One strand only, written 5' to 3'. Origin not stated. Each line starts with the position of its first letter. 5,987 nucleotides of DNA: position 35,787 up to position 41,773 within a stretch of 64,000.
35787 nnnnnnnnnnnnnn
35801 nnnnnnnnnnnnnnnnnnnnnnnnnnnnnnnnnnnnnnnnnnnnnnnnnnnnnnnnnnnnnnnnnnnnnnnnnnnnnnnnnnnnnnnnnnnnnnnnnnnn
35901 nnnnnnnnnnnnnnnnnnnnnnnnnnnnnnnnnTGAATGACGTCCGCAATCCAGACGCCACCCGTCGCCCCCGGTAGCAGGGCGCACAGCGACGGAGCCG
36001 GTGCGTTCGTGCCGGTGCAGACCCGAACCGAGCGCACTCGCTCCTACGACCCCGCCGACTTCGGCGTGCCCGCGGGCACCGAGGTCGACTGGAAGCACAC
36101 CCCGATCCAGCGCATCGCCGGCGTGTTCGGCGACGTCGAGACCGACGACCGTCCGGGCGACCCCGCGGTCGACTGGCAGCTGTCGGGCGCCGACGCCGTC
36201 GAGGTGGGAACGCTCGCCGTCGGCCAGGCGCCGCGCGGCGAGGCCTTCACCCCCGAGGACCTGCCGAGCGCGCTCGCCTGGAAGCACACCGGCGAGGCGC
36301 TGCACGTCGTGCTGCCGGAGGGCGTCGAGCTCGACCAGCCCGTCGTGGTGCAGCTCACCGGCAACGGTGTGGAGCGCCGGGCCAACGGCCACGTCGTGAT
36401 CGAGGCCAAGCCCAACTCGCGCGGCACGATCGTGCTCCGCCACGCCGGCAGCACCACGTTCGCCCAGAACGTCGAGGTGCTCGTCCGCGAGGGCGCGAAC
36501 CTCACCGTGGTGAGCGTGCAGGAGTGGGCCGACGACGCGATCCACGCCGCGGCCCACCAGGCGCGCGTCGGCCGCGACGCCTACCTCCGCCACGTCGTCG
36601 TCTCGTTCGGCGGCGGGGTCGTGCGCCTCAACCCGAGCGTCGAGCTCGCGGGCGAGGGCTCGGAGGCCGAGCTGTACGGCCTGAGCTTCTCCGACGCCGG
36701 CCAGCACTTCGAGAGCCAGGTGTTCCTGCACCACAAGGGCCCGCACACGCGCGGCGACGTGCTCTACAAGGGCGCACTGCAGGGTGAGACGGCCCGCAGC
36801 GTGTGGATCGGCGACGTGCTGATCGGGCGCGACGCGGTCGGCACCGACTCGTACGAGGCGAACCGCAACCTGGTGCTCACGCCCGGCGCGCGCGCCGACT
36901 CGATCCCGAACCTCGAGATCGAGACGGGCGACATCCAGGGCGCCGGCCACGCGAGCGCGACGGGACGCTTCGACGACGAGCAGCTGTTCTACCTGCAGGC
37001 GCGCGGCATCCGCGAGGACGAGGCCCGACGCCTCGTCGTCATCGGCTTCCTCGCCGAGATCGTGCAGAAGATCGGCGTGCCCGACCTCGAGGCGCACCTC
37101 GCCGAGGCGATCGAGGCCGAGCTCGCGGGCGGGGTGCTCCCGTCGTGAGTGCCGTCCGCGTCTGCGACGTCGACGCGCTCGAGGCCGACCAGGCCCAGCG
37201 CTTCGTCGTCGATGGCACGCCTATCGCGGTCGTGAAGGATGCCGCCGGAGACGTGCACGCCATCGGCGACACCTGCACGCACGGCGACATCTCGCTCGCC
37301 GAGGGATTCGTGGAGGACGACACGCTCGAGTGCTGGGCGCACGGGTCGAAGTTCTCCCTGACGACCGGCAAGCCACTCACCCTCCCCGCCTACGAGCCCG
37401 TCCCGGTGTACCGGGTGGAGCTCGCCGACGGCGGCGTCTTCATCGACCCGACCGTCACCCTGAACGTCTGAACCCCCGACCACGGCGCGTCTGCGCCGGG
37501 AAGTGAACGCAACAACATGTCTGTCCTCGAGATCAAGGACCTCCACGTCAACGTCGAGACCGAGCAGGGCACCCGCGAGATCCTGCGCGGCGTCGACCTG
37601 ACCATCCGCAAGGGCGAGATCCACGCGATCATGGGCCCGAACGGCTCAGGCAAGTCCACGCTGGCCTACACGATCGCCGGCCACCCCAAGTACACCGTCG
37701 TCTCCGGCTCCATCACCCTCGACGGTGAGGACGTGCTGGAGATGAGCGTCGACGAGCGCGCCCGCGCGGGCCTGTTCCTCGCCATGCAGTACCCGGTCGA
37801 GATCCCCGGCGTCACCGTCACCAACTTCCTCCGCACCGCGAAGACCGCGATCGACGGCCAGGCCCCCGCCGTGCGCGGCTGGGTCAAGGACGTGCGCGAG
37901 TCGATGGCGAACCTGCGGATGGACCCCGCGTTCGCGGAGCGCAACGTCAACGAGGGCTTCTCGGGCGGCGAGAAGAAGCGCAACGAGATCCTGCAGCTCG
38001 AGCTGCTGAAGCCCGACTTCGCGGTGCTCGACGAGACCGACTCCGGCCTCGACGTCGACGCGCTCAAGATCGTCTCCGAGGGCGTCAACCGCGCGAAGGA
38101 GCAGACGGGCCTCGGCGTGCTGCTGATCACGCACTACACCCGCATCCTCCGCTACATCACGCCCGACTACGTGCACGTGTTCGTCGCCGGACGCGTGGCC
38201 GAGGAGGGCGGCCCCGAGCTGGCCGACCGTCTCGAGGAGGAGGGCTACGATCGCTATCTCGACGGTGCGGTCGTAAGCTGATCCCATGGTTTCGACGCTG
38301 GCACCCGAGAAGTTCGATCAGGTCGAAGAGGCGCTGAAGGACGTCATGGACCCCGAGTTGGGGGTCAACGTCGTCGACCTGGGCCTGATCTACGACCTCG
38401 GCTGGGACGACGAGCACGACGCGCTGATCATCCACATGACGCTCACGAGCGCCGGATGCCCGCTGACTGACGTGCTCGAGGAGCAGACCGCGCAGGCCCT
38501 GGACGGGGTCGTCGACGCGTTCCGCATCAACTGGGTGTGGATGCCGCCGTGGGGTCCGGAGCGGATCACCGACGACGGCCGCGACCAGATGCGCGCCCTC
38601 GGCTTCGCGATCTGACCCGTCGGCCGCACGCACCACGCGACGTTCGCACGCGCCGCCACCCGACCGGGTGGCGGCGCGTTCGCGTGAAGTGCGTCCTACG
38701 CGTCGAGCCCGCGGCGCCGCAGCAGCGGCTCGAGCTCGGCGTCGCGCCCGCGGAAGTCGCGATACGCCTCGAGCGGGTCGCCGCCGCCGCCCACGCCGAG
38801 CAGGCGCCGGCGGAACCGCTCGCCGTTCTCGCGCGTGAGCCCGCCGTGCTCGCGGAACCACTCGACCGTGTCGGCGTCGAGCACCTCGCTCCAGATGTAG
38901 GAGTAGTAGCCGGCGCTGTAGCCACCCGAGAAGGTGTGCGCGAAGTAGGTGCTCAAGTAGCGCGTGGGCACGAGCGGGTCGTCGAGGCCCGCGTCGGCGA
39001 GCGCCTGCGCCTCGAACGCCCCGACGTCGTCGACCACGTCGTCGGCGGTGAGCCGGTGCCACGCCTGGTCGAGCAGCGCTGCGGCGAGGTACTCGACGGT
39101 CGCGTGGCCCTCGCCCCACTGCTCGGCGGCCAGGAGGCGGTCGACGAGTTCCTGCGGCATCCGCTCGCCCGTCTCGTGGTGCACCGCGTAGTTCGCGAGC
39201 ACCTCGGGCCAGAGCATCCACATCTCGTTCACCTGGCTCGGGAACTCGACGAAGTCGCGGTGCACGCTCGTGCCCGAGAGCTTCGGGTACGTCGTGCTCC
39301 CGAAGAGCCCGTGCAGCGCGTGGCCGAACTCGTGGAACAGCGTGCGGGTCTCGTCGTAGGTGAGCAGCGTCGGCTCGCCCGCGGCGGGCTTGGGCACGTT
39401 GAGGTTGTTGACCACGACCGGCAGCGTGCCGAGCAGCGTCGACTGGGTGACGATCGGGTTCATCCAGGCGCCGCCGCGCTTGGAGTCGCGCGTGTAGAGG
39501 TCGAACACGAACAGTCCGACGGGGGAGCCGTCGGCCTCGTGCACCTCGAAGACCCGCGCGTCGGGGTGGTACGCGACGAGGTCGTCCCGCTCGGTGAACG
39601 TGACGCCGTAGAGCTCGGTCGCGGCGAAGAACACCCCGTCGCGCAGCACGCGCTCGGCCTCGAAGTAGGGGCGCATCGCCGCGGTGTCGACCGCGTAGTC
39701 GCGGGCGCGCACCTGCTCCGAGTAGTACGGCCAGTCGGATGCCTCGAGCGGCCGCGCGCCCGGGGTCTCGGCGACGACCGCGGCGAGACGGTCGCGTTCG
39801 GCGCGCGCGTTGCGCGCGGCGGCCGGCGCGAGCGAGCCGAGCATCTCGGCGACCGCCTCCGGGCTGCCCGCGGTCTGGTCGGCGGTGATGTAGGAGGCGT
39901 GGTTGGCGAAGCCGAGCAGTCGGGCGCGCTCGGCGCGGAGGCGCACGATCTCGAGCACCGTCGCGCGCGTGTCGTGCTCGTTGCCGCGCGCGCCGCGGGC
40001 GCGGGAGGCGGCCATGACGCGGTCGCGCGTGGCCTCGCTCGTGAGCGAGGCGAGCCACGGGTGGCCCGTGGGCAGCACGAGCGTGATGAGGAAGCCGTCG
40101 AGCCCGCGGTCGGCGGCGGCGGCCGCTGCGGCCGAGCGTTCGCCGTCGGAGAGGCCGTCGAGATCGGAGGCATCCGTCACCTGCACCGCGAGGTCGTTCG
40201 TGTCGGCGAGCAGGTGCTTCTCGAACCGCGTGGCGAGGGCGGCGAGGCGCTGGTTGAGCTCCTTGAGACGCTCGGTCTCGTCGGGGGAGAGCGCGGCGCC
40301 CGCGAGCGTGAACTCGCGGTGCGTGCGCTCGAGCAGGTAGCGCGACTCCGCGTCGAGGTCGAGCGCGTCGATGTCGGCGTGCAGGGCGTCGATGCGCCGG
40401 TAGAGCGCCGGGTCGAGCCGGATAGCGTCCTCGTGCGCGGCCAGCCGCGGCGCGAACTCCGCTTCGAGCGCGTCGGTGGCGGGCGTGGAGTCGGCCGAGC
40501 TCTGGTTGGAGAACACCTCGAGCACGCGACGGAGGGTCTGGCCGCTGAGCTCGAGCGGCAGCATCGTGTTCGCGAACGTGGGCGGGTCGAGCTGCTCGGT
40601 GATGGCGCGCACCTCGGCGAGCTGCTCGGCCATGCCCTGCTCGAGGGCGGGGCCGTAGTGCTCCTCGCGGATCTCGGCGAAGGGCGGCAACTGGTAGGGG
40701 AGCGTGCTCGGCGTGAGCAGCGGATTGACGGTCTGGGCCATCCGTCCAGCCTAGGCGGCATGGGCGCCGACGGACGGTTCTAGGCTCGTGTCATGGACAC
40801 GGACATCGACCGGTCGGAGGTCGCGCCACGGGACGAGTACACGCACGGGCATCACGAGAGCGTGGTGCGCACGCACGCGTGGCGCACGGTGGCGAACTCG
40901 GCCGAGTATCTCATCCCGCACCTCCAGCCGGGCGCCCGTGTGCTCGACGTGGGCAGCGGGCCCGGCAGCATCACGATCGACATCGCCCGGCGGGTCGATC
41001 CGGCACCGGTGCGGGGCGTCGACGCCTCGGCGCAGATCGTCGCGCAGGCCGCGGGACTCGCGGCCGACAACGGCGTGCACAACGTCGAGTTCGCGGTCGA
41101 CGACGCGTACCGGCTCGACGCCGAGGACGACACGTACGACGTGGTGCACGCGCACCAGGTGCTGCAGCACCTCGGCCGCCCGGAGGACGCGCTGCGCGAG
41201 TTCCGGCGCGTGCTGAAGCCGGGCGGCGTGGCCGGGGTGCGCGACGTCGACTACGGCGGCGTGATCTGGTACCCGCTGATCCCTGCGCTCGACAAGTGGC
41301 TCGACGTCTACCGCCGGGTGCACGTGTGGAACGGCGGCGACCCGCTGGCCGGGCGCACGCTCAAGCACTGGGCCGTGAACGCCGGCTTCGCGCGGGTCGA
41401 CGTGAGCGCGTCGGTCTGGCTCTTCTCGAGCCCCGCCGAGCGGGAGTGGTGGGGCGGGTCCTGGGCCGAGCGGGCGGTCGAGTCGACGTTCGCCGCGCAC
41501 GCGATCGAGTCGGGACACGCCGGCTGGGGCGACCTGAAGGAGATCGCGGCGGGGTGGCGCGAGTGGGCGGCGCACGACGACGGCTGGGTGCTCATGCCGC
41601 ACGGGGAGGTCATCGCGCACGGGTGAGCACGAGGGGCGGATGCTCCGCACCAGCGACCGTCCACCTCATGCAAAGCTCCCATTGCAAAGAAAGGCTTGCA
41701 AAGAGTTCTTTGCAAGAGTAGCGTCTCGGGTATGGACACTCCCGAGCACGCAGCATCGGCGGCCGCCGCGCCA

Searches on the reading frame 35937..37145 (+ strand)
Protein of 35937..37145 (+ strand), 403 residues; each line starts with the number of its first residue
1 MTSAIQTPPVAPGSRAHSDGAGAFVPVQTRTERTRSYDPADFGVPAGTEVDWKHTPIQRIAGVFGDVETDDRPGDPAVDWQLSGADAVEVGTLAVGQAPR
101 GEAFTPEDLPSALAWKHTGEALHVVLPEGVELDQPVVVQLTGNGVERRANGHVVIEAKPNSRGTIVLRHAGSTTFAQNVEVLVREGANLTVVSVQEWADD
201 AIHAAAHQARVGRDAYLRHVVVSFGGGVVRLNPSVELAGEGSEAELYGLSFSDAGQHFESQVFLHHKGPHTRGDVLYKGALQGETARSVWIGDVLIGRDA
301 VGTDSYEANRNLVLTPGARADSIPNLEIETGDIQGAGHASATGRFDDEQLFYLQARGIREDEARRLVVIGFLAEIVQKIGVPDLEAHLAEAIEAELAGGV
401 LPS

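Call 53: search_protein_families(library=pfam, proteins=[window:35937-37145:+], max_evalue=0.00001)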
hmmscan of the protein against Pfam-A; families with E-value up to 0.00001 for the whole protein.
window:35937-37145:+ (403 aa): 1 family
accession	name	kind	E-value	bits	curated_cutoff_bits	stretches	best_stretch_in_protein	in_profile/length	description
PF01458.23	SUFBD_core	-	2.6e-74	250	27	1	147-371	8-232/232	SUF system FeS cluster assembly, SufBD core domain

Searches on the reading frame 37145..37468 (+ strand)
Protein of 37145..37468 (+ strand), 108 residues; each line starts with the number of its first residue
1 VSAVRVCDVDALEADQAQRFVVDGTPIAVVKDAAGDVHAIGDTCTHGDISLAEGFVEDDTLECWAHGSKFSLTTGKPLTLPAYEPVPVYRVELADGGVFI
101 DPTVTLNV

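Call 53: search_protein_families(library=pfam, proteins=[window:37145-37468:+], max_evalue=0.00001)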
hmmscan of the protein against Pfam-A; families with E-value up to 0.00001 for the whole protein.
window:37145-37468:+ (108 aa): 2 families
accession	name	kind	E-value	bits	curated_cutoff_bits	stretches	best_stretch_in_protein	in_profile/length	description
PF00355.32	Rieske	-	6.8e-20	71.2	20.3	1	4-89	3-87/88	Rieske [2Fe-2S] domain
PF13806.12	Rieske_2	-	1.1e-11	45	27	1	4-100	3-103/104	Rieske-like [2Fe-2S] domain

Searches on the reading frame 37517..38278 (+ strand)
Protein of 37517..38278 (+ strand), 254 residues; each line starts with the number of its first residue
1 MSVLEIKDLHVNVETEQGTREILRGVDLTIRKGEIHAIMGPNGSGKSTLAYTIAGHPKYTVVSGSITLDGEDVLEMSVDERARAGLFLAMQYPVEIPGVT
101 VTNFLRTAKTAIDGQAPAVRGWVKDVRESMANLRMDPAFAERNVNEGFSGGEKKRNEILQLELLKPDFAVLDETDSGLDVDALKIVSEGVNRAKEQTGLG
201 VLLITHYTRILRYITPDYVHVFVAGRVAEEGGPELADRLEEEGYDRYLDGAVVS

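Call 54: search_protein_families(library=pfam, proteins=[window:37517-38278:+], max_evalue=0.00001)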
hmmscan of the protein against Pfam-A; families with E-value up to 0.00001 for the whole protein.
window:37517-38278:+ (254 aa): 2 families
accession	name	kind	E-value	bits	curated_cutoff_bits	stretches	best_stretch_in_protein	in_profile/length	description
PF00005.33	ABC_tran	-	7.3e-23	82.1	25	1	23-174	1-135/137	ABC transporter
PF02463.25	SMC_N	-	3.4e-06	27.1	40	0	34-53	25-44/220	RecF/RecN/SMC N terminal domain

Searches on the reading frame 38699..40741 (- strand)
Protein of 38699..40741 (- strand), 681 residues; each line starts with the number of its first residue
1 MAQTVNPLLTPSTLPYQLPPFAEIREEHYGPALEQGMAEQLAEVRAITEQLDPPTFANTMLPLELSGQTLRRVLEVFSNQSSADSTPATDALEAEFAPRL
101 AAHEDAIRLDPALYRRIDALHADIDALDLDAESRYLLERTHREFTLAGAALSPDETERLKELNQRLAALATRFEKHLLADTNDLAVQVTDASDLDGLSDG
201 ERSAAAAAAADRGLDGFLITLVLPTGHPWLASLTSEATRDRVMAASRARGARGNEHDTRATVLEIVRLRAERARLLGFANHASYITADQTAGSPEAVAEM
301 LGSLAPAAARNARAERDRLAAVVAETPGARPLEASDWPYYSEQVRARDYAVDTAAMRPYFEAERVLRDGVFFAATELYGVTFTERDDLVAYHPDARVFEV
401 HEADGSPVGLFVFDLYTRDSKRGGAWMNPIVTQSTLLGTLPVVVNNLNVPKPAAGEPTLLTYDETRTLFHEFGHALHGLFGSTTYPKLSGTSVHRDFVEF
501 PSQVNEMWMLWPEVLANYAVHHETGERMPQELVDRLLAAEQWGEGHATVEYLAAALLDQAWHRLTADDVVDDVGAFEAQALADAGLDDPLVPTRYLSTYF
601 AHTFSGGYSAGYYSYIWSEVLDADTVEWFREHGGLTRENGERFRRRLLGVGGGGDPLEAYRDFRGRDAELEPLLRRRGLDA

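Call 31: search_protein_families(library=pfam, proteins=[window:38699-40741:-])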
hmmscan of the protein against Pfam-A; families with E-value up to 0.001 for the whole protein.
window:38699-40741:- (681 aa): 1 family
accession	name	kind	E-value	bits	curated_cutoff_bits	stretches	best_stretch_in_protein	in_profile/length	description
PF01432.26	Peptidase_M3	-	4.1e-114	382.9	27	1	231-678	3-456/457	Peptidase family M3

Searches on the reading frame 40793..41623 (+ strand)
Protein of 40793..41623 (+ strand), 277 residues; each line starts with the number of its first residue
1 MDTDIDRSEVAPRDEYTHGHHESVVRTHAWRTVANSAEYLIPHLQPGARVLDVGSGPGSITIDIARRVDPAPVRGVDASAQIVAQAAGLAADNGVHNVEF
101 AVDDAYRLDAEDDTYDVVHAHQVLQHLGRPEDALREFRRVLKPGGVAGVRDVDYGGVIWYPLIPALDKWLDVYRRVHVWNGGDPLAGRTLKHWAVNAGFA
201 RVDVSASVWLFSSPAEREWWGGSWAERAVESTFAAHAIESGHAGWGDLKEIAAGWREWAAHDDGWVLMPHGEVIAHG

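Call 31: search_protein_families(library=pfam, proteins=[window:40793-41623:+])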
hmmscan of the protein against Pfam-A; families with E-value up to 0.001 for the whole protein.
window:40793-41623:+ (277 aa): 12 families
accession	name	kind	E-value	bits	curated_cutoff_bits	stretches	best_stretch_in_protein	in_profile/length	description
PF13847.12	Methyltransf_31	-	1.7e-23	83.3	27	1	46-158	3-114/145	Methyltransferase domain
PF13649.12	Methyltransf_25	-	2.4e-22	79.9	27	1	50-145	1-97/97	Methyltransferase domain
PF08241.18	Methyltransf_11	-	1.5e-20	74.1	21.2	1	51-146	1-92/95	Methyltransferase domain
PF08242.18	Methyltransf_12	-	4.3e-18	66.3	30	1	51-146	1-97/98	Methyltransferase domain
PF13489.12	Methyltransf_23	-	1.1e-16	61.5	27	1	37-200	13-160/164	Methyltransferase domain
PF01209.24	Ubie_methyltran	-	2.4e-14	53.7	20.1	1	44-147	45-149/233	ubiE/COQ5 methyltransferase family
PF01135.25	PCMT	-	1.6e-08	35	20.3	1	29-120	58-148/210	Protein-L-isoaspartate(D-aspartate) O-methyltransferase (PCMT)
PF05175.20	MTS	-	4.9e-08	33.2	23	1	29-118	12-102/170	Methyltransferase small domain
PF07021.18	MetW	-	3.6e-06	27.2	21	1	40-141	7-102/193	Methionine biosynthesis protein MetW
PF02353.26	CMAS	-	0.00014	21.7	27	1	43-146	59-161/273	Mycolic acid cyclopropane synthetase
PF06325.19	PrmA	-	0.00018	21.6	22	1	38-125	153-237/296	Ribosomal protein L11 methyltransferase (PrmA)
PF08003.17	Methyltransf_9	-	0.00089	18.8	23.8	0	38-165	105-233/315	Protein of unknown function (DUF1698)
